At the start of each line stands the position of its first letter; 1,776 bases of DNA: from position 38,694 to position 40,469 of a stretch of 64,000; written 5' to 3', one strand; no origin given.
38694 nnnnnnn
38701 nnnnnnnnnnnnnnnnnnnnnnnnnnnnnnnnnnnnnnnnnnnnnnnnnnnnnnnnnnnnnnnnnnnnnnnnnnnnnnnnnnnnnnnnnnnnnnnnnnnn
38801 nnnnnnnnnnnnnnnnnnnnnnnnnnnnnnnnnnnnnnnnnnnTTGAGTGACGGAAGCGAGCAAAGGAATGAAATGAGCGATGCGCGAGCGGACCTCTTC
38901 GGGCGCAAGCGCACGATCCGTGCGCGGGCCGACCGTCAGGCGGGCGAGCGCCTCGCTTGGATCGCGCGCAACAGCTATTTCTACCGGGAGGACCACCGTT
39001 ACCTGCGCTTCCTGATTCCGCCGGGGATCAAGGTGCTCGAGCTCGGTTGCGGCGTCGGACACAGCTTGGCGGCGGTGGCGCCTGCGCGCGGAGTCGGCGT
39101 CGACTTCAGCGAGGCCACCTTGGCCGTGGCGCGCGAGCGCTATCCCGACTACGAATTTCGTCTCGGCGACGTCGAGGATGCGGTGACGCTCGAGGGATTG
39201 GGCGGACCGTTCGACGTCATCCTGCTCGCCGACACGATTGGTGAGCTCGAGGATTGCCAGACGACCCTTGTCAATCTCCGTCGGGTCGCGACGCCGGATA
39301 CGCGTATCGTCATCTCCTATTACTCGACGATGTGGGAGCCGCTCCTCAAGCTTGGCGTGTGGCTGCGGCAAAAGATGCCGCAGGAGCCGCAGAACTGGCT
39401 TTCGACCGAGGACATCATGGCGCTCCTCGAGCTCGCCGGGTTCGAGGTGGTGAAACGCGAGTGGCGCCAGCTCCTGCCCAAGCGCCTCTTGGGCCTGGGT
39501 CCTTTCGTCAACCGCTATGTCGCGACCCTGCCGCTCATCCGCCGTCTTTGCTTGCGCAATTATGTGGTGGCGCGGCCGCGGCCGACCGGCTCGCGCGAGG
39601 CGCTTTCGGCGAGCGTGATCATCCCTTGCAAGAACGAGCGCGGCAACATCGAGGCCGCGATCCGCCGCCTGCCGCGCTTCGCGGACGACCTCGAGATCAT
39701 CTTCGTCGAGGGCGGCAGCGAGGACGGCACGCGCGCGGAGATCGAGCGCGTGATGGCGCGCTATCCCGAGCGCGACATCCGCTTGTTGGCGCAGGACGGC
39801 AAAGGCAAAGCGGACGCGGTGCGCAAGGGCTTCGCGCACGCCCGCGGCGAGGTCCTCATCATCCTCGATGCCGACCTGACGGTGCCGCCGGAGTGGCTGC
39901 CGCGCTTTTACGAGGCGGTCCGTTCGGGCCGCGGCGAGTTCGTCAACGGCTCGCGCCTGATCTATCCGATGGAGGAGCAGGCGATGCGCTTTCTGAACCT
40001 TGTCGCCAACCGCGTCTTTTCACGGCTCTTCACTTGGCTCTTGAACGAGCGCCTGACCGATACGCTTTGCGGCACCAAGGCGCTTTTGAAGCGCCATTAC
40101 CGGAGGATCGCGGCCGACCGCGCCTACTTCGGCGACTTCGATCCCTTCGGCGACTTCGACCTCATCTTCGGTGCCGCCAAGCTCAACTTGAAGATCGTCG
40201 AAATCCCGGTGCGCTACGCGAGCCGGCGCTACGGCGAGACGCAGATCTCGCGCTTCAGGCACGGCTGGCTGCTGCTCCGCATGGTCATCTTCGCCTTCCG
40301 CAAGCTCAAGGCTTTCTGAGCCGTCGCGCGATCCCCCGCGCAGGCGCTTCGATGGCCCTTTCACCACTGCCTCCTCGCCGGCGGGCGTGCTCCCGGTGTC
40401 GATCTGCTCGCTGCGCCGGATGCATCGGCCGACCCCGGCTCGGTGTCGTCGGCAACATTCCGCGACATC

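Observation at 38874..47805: Two methyltransferase/GT2 fusion proteins with opposite domain order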

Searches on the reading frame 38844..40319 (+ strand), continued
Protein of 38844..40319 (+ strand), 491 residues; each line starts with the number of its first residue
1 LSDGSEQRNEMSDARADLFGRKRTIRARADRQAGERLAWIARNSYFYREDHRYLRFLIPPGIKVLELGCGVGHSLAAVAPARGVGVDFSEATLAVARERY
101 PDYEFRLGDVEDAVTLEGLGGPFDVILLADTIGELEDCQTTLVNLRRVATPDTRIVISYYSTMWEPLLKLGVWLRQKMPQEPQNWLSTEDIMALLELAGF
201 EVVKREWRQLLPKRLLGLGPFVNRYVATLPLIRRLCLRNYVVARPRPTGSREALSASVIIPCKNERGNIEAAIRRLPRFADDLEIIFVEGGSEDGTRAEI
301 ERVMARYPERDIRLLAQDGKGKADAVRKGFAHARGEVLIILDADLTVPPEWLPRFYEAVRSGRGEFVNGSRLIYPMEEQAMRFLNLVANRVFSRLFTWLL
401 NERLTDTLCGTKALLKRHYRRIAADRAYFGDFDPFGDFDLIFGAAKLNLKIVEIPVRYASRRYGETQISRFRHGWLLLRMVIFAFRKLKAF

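Call 34: find_related_loci(query=A1, collection=genome_contigs, flank=10000)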
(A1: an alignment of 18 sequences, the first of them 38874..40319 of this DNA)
Query A1 (481 aa) in genome_contigs; peptide patterns used: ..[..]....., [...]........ (x = any residue, [..] = any of these).
600 stretches matched a pattern (row limit reached: there are more); 581 encode a relative of the query (tblastn E <= 1e-3); the best 80 are kept; 80 distinct loci.
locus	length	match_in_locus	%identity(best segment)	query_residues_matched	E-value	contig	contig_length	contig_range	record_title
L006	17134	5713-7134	66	8-481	0e+0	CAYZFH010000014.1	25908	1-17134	MAG TPA_asm: uncultured Rhizobiaceae bacterium isolate SRP292972_co2_151 genome assembly, contig: NODE_1722_length_25908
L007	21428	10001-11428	65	6-481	0e+0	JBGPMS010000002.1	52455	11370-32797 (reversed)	MAG: Gammaproteobacteria bacterium isolate OBJ_0618_7090110_232 k141_10843897_length_52455_cov_20.9484, whole genome sho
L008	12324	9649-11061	66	11-481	0e+0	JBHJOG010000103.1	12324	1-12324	MAG: Alphaproteobacteria bacterium isolate al_S4C421_1 S4Ck119_399966, whole genome shotgun sequence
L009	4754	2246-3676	62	5-481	0e+0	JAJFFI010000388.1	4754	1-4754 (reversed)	MAG: Alphaproteobacteria bacterium isolate OFTM306 OFTM306_387, whole genome shotgun sequence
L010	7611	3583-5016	62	4-481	0e+0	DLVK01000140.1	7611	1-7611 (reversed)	MAG TPA_asm: Rhodospirillaceae bacterium isolate UBA9261 contig_161688, whole genome shotgun sequence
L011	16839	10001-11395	65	17-481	0e+0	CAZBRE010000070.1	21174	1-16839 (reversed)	MAG TPA_asm: uncultured Alphaproteobacteria bacterium isolate binchicken_co262_60 genome assembly, contig: NODE_2577_len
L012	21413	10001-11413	63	11-481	0e+0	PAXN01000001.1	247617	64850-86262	MAG: Rhodospirillaceae bacterium isolate SAT126 245204, whole genome shotgun sequence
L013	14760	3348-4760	63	11-481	0e+0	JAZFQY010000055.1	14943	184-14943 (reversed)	MAG: Alphaproteobacteria bacterium isolate MT4bin.20 MT4bin.20_55, whole genome shotgun sequence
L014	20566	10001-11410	63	11-480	0e+0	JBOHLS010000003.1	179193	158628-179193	MAG: Stellaceae bacterium isolate SE1507_maxbin2.bin.2 NODE_21_length_179193_cov_11.013995, whole genome shotgun sequenc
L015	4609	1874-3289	61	11-481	0e+0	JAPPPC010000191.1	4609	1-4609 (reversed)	MAG: Rhodospirillaceae bacterium isolate SB9157_S6_bin_13 NODE_4500_length_4609_cov_7.26416, whole genome shotgun sequen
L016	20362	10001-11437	63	2-481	0e+0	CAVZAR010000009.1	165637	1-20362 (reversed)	MAG: uncultured proteobacterium isolate MFD02416.bin.1.127 genome assembly, contig: contig_65650, whole genome shotgun s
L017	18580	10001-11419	63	8-480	0e+0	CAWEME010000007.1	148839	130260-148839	MAG: uncultured Alphaproteobacteria bacterium isolate MFD03044.bin.1.109 genome assembly, contig: contig_18854, whole ge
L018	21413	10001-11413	62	11-481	0e+0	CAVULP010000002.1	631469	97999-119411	MAG: uncultured Alphaproteobacteria bacterium isolate MFD06435.bin.2.144 genome assembly, contig: contig_19543, whole ge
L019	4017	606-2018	62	11-481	0e+0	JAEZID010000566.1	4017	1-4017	MAG: Proteobacteria bacterium isolate OH_CDB_169 k127_212202, whole genome shotgun sequence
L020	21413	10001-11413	61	11-481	0e+0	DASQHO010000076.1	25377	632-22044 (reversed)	MAG TPA_asm: Stellaceae bacterium isolate SMAG_U11835 k141_360771, whole genome shotgun sequence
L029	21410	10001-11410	60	11-480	0e+0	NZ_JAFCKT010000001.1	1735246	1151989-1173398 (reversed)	Bradyrhizobium japonicum strain SZCCT0148 NODE_1, whole genome shotgun sequence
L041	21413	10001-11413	58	10-480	0e+0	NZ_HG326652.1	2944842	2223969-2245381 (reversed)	Afipia birgiae 34632, whole genome shotgun sequence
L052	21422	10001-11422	58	9-480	0e+0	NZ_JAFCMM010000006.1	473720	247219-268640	Bradyrhizobium sp. U87765 SZCCT0048 NODE_6, whole genome shotgun sequence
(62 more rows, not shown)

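Call 74: list_cluster_members(proteins=[L029:9965-11416:+, L029:9971-11416:+, L029:9980-11416:+, L041:9986-11419:+, L041:9995-11419:+, L052:9989-11428:+])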
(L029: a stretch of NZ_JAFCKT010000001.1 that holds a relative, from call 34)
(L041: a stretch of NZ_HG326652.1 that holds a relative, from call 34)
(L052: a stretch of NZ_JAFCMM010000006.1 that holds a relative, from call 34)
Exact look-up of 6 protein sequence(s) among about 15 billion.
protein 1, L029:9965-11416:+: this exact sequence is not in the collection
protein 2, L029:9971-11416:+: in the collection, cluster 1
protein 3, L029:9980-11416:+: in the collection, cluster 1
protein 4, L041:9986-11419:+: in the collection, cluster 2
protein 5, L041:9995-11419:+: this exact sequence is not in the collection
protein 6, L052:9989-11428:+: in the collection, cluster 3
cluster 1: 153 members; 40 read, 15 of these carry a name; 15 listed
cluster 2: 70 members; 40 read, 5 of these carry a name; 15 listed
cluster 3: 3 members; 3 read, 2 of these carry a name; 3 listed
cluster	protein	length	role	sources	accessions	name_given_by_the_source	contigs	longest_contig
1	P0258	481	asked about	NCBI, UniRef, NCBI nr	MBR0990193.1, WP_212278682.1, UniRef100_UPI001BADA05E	glycosyltransferase [Bradyrhizobium japonicum] | glycosyltransferase n=1 Tax=Bradyrhizobium japonicum TaxID=375 RepID=UPI001BADA05E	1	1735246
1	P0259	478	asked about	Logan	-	-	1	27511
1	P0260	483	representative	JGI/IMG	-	SAM-dependent methyltransferase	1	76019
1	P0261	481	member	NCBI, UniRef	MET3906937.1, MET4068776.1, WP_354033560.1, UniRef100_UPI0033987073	SAM-dependent methyltransferase [Bradyrhizobium sp. S3.3.6] | glycosyltransferase n=1 Tax=unclassified Bradyrhizobium TaxID=2631580 RepID=UPI0033987073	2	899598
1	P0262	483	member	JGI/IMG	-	SAM-dependent methyltransferase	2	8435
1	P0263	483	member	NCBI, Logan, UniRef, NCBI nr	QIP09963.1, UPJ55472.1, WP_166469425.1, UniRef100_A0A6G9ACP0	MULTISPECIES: glycosyltransferase [Bradyrhizobium] | Glycosyltransferase n=1 Tax=Bradyrhizobium symbiodeficiens TaxID=1404367 ...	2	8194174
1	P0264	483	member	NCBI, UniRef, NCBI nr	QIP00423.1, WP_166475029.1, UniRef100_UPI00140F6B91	glycosyltransferase [Bradyrhizobium symbiodeficiens] | glycosyltransferase n=1 Tax=Bradyrhizobium symbiodeficiens TaxID=1404367 ...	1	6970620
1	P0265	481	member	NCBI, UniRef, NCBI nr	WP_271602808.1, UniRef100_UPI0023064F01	glycosyltransferase [Bradyrhizobium sp. CCBAU 45384] | glycosyltransferase n=1 Tax=Bradyrhizobium sp. CCBAU 45384 TaxID=858428 ...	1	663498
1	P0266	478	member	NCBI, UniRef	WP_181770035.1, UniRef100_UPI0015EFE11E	bifunctional class I SAM-dependent methyltransferase/glycosyltransferase family 2 protein ... | glycosyltransferase n=1 Tax=Bradyrhizobium sp. UNPF46 TaxID=1141168 RepID=UPI0015EFE11E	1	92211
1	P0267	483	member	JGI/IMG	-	SAM-dependent methyltransferase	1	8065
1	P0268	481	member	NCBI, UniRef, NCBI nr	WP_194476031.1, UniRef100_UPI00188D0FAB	glycosyltransferase [Bradyrhizobium sp. CCBAU 53338] | glycosyltransferase n=1 Tax=Bradyrhizobium sp. CCBAU 53338 TaxID=1325111 ...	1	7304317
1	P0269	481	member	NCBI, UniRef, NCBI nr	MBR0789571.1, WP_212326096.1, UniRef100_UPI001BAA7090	glycosyltransferase [Bradyrhizobium manausense] | glycosyltransferase n=1 Tax=Bradyrhizobium manausense TaxID=989370 RepID=UPI001BAA7090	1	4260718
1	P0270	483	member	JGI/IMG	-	SAM-dependent methyltransferase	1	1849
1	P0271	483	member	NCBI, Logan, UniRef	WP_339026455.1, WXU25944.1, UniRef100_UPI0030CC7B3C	glycosyltransferase [Bradyrhizobium symbiodeficiens] | glycosyltransferase n=1 Tax=Bradyrhizobium symbiodeficiens TaxID=1404367 ...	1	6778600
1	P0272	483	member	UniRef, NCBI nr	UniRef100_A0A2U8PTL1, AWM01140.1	Methyltransferase domain-containing protein n=2 Tax=Bradyrhizobium amphicarpaeae ... | methyltransferase domain-containing protein [Bradyrhizobium amphicarpaeae]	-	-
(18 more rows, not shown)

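Call 91: find_encoding_contigs(protein=P0001, flank=10000, max_places=2)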
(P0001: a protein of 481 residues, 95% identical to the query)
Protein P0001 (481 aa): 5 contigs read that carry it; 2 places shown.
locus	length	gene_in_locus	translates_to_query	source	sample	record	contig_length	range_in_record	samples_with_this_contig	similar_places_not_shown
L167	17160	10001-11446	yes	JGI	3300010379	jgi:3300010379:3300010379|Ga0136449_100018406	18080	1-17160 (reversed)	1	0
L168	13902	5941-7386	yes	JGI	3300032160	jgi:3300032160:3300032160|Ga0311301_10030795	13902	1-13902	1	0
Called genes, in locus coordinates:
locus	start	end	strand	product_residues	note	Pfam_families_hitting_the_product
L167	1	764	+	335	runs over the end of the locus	PF00487:FA_desaturase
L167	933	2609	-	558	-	-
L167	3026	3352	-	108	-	-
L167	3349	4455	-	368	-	PF05598:DUF772, PF01609:DDE_Tnp_1, PF13751:DDE_Tnp_1_6 (weak)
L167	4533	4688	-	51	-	PF19451:DUF5989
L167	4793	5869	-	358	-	PF01757:Acyl_transf_3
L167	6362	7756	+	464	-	-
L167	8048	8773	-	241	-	PF13489:Methyltransf_23, PF08241:Methyltransf_11, PF13649:Methyltransf_25 (faint)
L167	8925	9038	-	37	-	-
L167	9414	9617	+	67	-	PF13473:Cupredoxin_1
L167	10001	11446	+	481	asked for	PF13489:Methyltransf_23, PF07021:MetW, PF08241:Methyltransf_11, PF08242:Methyltransf_12, PF13649:Methyltransf_25, PF13847:Methyltransf_31, PF00535:Glycos_transf_2, PF10111:Glyco_tranf_2_2 (weak), +1 more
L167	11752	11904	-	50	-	-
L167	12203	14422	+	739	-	-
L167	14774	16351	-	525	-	-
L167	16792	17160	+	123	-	?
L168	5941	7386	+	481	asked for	PF13489:Methyltransf_23, PF07021:MetW, PF08241:Methyltransf_11, PF08242:Methyltransf_12, PF13649:Methyltransf_25, PF13847:Methyltransf_31, PF00535:Glycos_transf_2, PF10111:Glyco_tranf_2_2 (weak), +1 more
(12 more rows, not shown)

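Call 100: search_protein_families(library=pfam, proteins=[L167:12203-14422:+, L167:14774-16351:-], max_evalue=0.01)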
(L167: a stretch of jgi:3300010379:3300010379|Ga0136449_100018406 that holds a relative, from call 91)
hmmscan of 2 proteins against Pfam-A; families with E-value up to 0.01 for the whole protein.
L167:12203-14422:+ (739 aa): 0 families

L167:14774-16351:- (525 aa): 1 family
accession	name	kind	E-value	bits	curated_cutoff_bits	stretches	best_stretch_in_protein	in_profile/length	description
PF13231.12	PMT_2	-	0.00094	19.9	26.1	1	53-204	2-154/160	Dolichyl-phosphate-mannose-protein mannosyltransferase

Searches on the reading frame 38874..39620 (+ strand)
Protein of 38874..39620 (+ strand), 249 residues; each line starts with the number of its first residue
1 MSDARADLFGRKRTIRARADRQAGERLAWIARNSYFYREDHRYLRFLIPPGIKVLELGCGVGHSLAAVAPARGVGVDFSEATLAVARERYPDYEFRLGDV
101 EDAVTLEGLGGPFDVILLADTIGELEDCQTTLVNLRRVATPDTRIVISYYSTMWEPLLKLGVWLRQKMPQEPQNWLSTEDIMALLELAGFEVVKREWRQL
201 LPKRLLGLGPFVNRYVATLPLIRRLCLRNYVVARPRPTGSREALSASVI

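Call 24: search_solved_structures(query=window:38874-39620:+, max_evalue=10)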
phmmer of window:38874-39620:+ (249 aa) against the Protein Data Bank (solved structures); distinct sequences matched with E-value up to 10: 80 (the best 60 are shown).
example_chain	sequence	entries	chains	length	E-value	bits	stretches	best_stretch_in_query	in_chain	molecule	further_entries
2gs9_A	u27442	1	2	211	7.4e-16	61.3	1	32-185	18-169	Hypothetical protein TT1324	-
5wp5_A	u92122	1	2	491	1.1e-07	34.6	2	45-153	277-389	Phosphomethylethanolamine N-methyltransferase 2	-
5wp4_A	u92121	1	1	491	2.9e-07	33.2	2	47-152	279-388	Phosphoethanolamine N-methyltransferase 1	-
1ve3_A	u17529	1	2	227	0.00016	24.2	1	52-160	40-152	hypothetical protein PH0226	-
4ine_A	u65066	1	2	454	0.00039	23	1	48-152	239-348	Protein PMT-2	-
3mgg_A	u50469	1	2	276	0.00059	22.4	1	47-199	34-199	Methyltransferase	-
3cgg_A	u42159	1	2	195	0.00063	22.3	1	36-150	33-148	SAM-dependent methyltransferase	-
3ccf_A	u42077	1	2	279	0.00084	21.9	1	32-103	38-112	Cyclopropane-fatty-acyl-phospholipid synthase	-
8ys9_A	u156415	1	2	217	0.00088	21.8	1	48-146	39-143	Phosphatidylethanolamine N-methyltransferase/phosphatidyl-N-methylethanolamine N-methyltra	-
3m33_A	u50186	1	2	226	0.0012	21.3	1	43-117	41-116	Uncharacterized protein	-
3d2l_A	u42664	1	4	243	0.002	20.7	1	47-151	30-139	SAM-dependent methyltransferase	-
9sot_A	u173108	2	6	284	0.0025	20.3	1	37-151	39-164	Class I SAM-dependent methyltransferase | Methyltransferase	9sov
1vlm_A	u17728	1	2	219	0.0027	20.2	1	23-194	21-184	SAM-dependent methyltransferase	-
6uk5_A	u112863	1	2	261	0.004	19.7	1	44-124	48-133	CalS10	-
5mgz_A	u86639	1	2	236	0.0044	19.5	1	48-144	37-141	8-demethylnovobiocic acid C(8)-methyltransferase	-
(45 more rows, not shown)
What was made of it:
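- The best named MTase hits for A are phosphoethanolamine N-methyltransferases (call 24). The MTase of A weakly resembles NDP-aminosugar N-methyltransferases such as TylM1-type enzymes and CalS10 (E about 0.005, call 24).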
